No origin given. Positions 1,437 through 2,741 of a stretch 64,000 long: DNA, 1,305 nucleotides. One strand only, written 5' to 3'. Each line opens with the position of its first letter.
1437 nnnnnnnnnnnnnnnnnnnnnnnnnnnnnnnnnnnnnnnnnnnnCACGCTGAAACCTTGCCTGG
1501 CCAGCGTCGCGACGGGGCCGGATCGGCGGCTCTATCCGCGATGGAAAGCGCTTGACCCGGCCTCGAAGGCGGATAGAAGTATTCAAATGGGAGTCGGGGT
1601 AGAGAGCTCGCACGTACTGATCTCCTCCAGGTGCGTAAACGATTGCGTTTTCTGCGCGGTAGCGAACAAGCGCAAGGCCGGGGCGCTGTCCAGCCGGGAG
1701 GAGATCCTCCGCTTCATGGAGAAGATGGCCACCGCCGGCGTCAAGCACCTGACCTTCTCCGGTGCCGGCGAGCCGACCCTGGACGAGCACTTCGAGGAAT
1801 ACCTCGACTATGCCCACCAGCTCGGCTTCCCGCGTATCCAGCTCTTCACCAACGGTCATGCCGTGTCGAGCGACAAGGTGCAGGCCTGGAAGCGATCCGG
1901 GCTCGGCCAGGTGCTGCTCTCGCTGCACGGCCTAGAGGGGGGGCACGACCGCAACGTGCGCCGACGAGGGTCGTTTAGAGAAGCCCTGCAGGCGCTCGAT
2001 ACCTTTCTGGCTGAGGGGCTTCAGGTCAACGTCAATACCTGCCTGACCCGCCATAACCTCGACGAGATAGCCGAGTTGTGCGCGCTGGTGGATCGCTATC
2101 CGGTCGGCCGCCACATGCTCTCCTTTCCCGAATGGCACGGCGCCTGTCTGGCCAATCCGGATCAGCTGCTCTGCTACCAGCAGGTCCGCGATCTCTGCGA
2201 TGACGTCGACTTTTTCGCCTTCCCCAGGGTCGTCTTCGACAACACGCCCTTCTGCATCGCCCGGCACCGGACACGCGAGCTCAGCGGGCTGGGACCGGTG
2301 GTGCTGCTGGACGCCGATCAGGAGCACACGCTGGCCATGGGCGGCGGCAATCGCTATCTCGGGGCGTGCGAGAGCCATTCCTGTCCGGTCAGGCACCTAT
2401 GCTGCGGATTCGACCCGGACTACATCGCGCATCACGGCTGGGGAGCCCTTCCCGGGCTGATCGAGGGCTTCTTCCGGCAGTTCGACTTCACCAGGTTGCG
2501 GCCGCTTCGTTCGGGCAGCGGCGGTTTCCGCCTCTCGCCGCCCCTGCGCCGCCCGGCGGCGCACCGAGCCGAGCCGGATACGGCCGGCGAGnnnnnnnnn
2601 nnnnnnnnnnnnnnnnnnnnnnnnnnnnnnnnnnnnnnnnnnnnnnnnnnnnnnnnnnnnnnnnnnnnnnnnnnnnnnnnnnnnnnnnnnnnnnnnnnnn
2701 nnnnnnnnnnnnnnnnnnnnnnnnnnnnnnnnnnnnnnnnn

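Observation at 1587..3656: Two complete radical-SAM cores fused in one polypeptide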

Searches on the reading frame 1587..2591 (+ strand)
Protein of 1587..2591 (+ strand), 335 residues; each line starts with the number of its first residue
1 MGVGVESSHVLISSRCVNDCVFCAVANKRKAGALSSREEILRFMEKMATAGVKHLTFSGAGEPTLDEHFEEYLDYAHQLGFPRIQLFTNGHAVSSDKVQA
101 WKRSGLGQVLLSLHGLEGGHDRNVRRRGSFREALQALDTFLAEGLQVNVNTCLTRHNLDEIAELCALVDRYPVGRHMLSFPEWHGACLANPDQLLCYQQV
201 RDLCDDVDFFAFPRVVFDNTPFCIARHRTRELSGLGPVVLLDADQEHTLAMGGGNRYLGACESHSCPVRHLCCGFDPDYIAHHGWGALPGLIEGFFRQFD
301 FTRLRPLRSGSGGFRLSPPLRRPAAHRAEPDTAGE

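Call 67: search_protein_families(library=ncbifam, proteins=[window:1587-2591:+], max_evalue=0.001)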
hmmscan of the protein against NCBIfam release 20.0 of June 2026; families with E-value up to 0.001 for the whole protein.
window:1587-2591:+ (335 aa): 45 families (the best 25 are shown)
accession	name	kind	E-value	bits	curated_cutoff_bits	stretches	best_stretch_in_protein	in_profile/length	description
TIGR04051.1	rSAM_NirJ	equivalog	3.5e-20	72.3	515.45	1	14-203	10-198/354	heme d1 biosynthesis radical SAM protein NirJ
TIGR04347.1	pseudo_SAM_Halo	equivalog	1.5e-19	70.6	525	1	13-178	45-209/390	TIGR04347 family pseudo-SAM/SPASM protein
TIGR02666.1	moaA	equivalog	6.6e-18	64.8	284.05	1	12-173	16-185/336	GTP 3',8-cyclase MoaA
TIGR02668.1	moaA_archaeal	equivalog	9.9e-18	64.1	325.25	1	5-169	9-174/303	GTP 3',8-cyclase MoaA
TIGR04054.1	rSAM_NirJ1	equivalog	3.1e-17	62.3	650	1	14-175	44-204/387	putative heme d1 biosynthesis radical SAM protein NirJ1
TIGR03962.1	mycofact_rSAM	equivalog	3.2e-17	62.7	265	1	15-172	21-177/339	mycofactocin radical SAM maturase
TIGR04546.1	rSAM_ahbC_deAc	equivalog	4.3e-17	62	650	1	12-175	45-207/390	12,18-didecarboxysiroheme deacetylase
TIGR03977.1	rSAM_pair_HxsC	equivalog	5.1e-17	61.7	267.9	1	8-196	27-220/292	His-Xaa-Ser system radical SAM maturase HxsC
NF038332.1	rSAM_rare_HxsC4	exception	7.1e-17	61.6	500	1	8-167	16-180/335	radical SAM protein HxsC4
TIGR02109.1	PQQ_syn_pqqE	equivalog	4.1e-16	58.9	381.35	1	12-199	13-200/358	pyrroloquinoline quinone biosynthesis protein PqqE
TIGR04545.1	rSAM_ahbD_hemeb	equivalog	7.2e-16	58.5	500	1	14-171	8-165/339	heme b synthase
NF045646.2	rSAM_Se_TrsS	equivalog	4.5e-15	55.1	490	1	12-166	92-249/441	radical SAM (seleno)protein TrsS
TIGR04055.1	rSAM_NirJ2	equivalog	4.7e-15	55.9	500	1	15-168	9-161/326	putative heme d1 biosynthesis radical SAM protein NirJ2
NF001199.0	PRK00164.2-1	equivalog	2.7e-14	53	231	1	5-166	11-173/308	GTP 3',8-cyclase MoaA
TIGR04403.1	rSAM_skfB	equivalog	1.2e-13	50.7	300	1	12-164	110-260/402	sporulation killing factor system radical SAM maturase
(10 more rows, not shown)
